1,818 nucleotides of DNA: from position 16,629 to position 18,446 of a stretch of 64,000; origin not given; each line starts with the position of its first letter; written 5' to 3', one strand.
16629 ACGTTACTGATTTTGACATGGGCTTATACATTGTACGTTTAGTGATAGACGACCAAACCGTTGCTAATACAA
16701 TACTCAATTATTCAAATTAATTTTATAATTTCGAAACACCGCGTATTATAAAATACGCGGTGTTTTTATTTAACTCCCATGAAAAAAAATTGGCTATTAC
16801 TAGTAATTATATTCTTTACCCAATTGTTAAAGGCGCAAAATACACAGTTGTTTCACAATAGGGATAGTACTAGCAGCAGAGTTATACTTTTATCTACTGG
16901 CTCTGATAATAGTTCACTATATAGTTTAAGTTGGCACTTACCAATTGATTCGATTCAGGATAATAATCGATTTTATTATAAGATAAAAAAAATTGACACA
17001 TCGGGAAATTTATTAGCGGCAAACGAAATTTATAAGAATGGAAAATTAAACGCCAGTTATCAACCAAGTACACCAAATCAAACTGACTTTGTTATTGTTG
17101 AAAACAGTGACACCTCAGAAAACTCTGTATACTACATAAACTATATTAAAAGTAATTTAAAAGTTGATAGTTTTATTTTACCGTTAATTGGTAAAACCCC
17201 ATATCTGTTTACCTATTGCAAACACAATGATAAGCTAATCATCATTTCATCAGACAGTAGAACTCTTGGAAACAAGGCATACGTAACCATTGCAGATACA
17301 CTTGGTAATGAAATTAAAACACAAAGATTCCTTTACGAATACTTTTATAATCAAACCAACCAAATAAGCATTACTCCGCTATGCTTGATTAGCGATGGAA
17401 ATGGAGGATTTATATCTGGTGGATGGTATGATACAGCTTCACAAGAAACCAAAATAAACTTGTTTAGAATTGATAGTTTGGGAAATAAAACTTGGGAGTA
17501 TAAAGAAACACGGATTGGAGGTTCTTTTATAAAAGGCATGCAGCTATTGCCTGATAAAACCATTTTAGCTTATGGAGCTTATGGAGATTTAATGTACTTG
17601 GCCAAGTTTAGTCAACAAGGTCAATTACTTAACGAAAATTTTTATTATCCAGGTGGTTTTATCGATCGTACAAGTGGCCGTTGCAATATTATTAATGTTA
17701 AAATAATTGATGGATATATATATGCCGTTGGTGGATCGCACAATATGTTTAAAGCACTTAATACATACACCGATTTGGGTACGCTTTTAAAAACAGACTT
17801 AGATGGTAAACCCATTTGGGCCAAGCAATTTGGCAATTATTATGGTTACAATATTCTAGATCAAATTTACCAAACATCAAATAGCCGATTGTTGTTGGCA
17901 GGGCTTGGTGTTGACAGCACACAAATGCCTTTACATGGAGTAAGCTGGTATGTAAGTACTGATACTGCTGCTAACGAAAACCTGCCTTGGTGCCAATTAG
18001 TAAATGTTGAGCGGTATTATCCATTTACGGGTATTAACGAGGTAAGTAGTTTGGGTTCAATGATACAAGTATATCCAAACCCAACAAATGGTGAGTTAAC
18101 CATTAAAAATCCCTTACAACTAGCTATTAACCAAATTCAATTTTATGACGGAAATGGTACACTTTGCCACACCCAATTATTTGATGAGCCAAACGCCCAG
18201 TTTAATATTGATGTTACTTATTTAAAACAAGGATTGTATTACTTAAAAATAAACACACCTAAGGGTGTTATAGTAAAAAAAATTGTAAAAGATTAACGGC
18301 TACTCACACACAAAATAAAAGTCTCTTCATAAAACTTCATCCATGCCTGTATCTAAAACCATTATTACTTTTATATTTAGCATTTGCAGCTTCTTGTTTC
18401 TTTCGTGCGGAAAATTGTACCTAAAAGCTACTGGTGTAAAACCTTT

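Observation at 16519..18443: A 106-bp direct repeat (5' end of a lipoprotein gene) brackets a T9SS cargo gene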

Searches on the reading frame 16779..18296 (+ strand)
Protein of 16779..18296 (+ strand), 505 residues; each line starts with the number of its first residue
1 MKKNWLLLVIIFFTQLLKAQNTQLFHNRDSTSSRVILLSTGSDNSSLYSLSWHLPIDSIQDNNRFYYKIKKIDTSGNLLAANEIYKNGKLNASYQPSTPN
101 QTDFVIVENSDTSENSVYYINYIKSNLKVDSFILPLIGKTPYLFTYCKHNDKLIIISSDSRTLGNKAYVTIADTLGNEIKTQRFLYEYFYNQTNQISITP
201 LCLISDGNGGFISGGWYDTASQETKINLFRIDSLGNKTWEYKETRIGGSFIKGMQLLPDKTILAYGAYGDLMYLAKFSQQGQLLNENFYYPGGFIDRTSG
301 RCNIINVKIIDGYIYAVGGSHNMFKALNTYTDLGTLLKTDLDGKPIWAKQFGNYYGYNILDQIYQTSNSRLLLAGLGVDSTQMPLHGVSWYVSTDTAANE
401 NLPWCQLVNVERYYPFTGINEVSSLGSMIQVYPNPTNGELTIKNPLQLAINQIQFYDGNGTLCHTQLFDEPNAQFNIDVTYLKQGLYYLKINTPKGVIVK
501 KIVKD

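Call 10: search_protein_families(library=pfam, proteins=[window:16779-18296:+], max_evalue=0.01)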
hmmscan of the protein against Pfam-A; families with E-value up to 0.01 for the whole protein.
window:16779-18296:+ (505 aa): 1 family
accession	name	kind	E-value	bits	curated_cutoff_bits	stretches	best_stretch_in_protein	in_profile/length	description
PF18962.6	Por_Secre_tail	-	2.3e-12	47.4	27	1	431-503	1-74/75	Secretion system C-terminal sorting domain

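Call 12: find_encoding_contigs(protein=window:16779-18296:+, flank=10000, max_places=10)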
Protein window:16779-18296:+ (505 aa): 1 contig read that carries it; 1 place shown.
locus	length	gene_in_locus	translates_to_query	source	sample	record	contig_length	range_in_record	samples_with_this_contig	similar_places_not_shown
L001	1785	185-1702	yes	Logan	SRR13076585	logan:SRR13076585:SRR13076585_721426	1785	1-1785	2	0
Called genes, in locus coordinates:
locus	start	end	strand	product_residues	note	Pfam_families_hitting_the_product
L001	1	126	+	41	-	?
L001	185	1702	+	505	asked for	PF18962:Por_Secre_tail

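Call 25: find_homologous_proteins(query=window:16779-18296:+)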
Query window:16779-18296:+ (505 aa): 15 proteins with E <= 0.001 among 8000 candidates.
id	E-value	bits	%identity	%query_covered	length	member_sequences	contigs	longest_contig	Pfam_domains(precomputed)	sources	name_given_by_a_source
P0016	0.0e+0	1145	100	100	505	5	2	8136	PF18962.8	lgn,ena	-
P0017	8.1e-268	907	77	100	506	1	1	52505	PF18962.8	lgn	-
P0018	3.7e-249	846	75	100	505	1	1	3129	PF18962.8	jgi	jgi:hypothetical protein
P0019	3.7e-196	671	58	100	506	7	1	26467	PF18962.8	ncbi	-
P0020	1.7e-181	623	91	60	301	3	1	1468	PF18962.8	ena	-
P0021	1.4e-174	600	56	97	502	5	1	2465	PF18962.8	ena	-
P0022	5.2e-172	591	54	100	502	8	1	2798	PF18962.8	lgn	-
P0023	6.3e-172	591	55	100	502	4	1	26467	PF18962.8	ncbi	-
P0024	2.0e-158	546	51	100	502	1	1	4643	PF18962.8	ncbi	-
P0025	2.6e-70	256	34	86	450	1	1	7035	-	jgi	jgi:hypothetical protein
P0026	4.6e-70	255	34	100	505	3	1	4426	PF18962.8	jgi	jgi:hypothetical protein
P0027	8.1e-5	40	26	59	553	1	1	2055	PF18962.8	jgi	jgi:Secretion system C-terminal sorting domain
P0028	1.3e-4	39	23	97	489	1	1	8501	PF18962.8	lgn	-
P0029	2.4e-4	38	38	17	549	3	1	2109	PF13229.13,PF07602.18,PF18962.8,PF22842.4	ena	-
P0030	6.7e-4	37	35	15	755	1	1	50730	PF01839.30,PF13517.13,PF18962.8,PF23743.2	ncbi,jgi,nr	ncbi:MAG: T9SS type A sorting domain-containing protein [Bacteroidales bacterium]|jgi:hypothetical p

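Call 27: list_cluster_members(proteins=[P0016, P0020])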
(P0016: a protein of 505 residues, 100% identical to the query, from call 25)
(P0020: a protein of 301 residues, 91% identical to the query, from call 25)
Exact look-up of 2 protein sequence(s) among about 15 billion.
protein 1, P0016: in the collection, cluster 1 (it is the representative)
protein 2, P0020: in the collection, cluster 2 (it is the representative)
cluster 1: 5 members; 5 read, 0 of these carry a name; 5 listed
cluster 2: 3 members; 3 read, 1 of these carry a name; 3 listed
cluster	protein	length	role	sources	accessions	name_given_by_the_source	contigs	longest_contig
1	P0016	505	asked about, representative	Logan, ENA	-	-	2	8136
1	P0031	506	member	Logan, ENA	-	-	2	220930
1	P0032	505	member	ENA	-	-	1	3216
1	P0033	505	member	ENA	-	-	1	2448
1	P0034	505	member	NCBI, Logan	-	-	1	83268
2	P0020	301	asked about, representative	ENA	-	-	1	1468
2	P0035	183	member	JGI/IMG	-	hypothetical protein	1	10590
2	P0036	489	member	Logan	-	-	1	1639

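Call 28: find_encoding_contigs(protein=P0017, flank=10000, max_places=4)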
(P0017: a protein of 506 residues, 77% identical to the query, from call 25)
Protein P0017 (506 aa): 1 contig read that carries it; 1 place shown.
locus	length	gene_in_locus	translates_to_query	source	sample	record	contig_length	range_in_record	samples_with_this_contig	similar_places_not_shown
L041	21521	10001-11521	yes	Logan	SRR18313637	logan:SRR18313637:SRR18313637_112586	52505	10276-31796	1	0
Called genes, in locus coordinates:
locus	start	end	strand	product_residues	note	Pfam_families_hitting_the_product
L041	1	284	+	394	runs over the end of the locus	PF13167:GTP-bdg_N, PF16360:GTP-bdg_M, PF03193:RsgA_GTPase (faint), PF00503:G-alpha (faint), PF00025:Arf (weak), PF01926:MMR_HSR1, PF04670:Gtr1_RagA (weak), PF00009:GTP_EFTU (weak), +1 more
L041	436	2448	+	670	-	PF00639:Rotamase, PF13616:Rotamase_3, PF00639:Rotamase, PF13145:Rotamase_2 (weak)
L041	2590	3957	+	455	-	PF09312:SurA_N (weak), PF13145:Rotamase_2 (weak), PF13616:Rotamase_3, PF00639:Rotamase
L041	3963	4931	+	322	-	PF00493:MCM (faint), PF20030:bpMoxR, PF00004:AAA (weak), PF07726:AAA_3, PF07728:AAA_5, PF17863:AAA_lid_2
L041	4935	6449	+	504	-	PF08757:CotH, PF18962:Por_Secre_tail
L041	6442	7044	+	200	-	PF01569:PAP2 (faint)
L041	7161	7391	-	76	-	PF13560:HTH_31, PF01381:HTH_3, PF12844:HTH_19 (weak), PF13443:HTH_26 (weak)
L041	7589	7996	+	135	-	-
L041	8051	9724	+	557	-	-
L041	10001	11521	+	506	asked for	PF18962:Por_Secre_tail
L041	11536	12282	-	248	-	PF05050:Methyltransf_21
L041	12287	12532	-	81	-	PF16118:DUF4834 (weak)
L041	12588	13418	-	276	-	PF01177:Asp_Glu_race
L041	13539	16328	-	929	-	PF04231:Endonuclease_1, PF18962:Por_Secre_tail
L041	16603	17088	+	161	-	PF04542:Sigma70_r2, PF08281:Sigma70_r4_2, PF04545:Sigma70_r4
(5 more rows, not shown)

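Call 29: find_encoding_contigs(protein=P0031, flank=10000, max_places=4)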
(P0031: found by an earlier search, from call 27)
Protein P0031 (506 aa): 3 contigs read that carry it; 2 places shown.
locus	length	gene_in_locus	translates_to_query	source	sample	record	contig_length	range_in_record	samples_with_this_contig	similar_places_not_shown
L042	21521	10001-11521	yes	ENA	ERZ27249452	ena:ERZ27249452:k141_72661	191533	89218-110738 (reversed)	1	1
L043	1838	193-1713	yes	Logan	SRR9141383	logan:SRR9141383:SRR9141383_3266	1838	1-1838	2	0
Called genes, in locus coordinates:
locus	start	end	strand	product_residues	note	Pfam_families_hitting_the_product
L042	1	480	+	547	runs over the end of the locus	-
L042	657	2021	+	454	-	PF09312:SurA_N (weak), PF13145:Rotamase_2, PF13616:Rotamase_3, PF00639:Rotamase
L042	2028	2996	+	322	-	PF00493:MCM (faint), PF20030:bpMoxR, PF00004:AAA (weak), PF07726:AAA_3, PF07728:AAA_5, PF17863:AAA_lid_2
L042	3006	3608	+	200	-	-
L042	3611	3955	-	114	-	PF01381:HTH_3, PF13443:HTH_26 (weak), PF13560:HTH_31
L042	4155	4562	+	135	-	-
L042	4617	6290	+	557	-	-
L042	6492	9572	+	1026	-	PF13585:CHU_C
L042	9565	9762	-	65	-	-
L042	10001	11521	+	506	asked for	PF18962:Por_Secre_tail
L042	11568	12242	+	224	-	-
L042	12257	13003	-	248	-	PF05050:Methyltransf_21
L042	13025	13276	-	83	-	PF16118:DUF4834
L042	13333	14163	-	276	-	PF01177:Asp_Glu_race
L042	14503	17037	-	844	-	PF22073:Cep192_D4 (faint), PF04231:Endonuclease_1, PF18962:Por_Secre_tail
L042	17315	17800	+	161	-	PF04542:Sigma70_r2, PF08281:Sigma70_r4_2, PF04545:Sigma70_r4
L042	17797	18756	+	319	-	-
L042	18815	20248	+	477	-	PF10988:DUF2807, PF13568:OMP_b-brl_2 (weak)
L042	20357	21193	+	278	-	PF00902:TatC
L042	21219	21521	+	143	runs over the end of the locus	PF02502:LacAB_rpiB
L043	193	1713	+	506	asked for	PF18962:Por_Secre_tail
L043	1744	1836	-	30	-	?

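Call 30: find_encoding_contigs(protein=P0034, flank=10000, max_places=4)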
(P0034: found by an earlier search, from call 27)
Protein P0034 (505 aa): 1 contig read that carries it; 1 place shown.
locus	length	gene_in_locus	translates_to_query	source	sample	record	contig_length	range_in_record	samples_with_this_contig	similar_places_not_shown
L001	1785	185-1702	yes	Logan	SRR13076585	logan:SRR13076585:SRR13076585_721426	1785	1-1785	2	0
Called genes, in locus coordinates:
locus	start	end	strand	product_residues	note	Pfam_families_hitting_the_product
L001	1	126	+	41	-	?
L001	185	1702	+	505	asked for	PF18962:Por_Secre_tail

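Call 41: find_encoding_contigs(protein=P0032, flank=10000, max_places=4)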
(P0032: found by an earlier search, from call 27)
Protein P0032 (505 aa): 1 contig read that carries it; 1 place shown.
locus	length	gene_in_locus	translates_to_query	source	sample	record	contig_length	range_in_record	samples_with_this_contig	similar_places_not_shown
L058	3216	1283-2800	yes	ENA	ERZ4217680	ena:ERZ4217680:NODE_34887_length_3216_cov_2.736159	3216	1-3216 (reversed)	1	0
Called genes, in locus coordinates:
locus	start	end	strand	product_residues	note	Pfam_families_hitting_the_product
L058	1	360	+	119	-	?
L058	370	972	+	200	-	-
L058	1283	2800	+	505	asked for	PF18962:Por_Secre_tail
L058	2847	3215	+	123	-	?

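Call 42: find_encoding_contigs(protein=P0035, flank=10000, max_places=4)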
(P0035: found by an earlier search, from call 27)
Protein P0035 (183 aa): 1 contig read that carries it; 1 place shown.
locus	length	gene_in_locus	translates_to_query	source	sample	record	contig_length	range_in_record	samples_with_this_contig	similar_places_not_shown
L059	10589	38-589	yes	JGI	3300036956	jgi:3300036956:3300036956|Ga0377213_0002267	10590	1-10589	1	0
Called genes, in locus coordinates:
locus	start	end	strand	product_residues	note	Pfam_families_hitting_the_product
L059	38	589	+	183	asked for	PF18962:Por_Secre_tail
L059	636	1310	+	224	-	-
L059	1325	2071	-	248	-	PF05050:Methyltransf_21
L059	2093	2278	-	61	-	PF16118:DUF4834 (weak)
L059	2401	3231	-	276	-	PF01177:Asp_Glu_race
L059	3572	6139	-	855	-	PF00754:F5_F8_type_C (faint), PF04231:Endonuclease_1, PF18962:Por_Secre_tail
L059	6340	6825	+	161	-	PF04542:Sigma70_r2, PF08281:Sigma70_r4_2, PF04545:Sigma70_r4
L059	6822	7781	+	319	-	-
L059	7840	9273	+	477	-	PF10988:DUF2807, PF13568:OMP_b-brl_2 (weak)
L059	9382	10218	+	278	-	PF00902:TatC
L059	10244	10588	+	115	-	?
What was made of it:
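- The same gene order is assembled independently in L042, L058, L059 and L043, from samples and record types other than the window strain's runs (ENA, JGI and Logan records; calls 29, 41, 42).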

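Call 62: find_related_loci(query=window:16779-18296:+, collection=viral_contigs, flank=5000)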
Query window:16779-18296:+ (505 aa) in viral_contigs; peptide patterns used: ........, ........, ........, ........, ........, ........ (x = any residue, [..] = any of these).
24 stretches matched a pattern, but none encodes a relative of the query by tblastn (E <= 1e-3).

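Call 69: search_protein_families(library=padloc, proteins=[window:16779-18296:+], max_evalue=0.001)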
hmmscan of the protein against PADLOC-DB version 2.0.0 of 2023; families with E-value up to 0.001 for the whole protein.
window:16779-18296:+ (505 aa): 0 families

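Call 70: search_protein_families(library=ncbifam, proteins=[window:16779-18296:+], max_evalue=0.001)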
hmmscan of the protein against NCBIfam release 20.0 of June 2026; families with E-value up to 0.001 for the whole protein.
window:16779-18296:+ (505 aa): 3 families
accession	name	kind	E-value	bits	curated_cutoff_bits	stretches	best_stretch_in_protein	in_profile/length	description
TIGR04183.1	Por_Secre_tail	domain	2.3e-11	43.5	23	1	431-504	1-71/72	T9SS type A sorting domain-containing protein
NF038113.1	T9SSA_dep_M36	equivalog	9e-09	34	885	1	418-503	784-867/869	T9SS-dependent M36 family metallopeptidase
NF050177.1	TapA_OM_Porphy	equivalog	0.00017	20.5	500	1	416-503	458-542/544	TapA/TapC family T9SS-dependent outer membrane protein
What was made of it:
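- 16779..18296 (+): T505: an intact 505-aa T9SS type A cargo gene, predicted to be a beta-propeller plus C-terminal sorting domain. Por_Secre_tail and TIGR04183 hits (calls 10, 70).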

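Call 78: predict_structure(alignment_id=A2)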
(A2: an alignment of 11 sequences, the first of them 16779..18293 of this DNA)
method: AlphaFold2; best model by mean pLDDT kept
length: 505 residues; sequences in the alignment: 11
mean_pLDDT: 66.1   pTM: 0.65
mean pLDDT of the five models: 66.1, 60.8, 58.8, 55.9, 55.5
residues with pLDDT >= 90: 16; 70-90: 234; 50-70: 142; < 50: 113
segments of 3 or more residues with pLDDT < 50: 14-31, 57-63, 88-100, 110-114, 137-139, 163-165, 187-194, 293-299, 323-330, 355-359, 376-388, 398-403, 414-427
pLDDT, mean of each block of 10 residues (from residue 1): 69 43 37 60 67 55 62 70 63 39 61 58 79 58 74 76 63 74 55 55 84 80 79 85 78 88 87 89 84 50 78 79 48 74 79 48 61 49 40 53 53 40 44 67 79 78 82 80 79 71 70
secondary structure, 60 per line:
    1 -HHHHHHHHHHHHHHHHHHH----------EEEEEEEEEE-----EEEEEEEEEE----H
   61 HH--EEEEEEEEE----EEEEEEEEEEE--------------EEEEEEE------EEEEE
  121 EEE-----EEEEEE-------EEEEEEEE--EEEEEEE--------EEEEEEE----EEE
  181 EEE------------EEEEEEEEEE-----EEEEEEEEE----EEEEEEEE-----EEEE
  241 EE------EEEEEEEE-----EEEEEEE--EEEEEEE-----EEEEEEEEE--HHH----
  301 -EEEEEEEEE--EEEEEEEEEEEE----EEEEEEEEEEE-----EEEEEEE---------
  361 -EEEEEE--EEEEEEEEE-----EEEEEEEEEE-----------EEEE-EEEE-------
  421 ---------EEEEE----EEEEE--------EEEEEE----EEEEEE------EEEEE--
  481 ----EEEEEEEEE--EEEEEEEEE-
elements in order: H2-20 E31-40 E46-55 E65-73 E78-88 E103-109 E116-123 E129-134 E142-149 E152-158 E167-173 E178-183 E196-205 E211-219 E224-231 E237-242 E249-256 E262-268 E271-277 E283-291 E302-310 E313-324 E329-339 E345-351 E362-367 E370-378 E384-393 E405-408 E410-413 E430-434 E439-443 E452-457 E462-467 E474-478 E485-493 E496-504
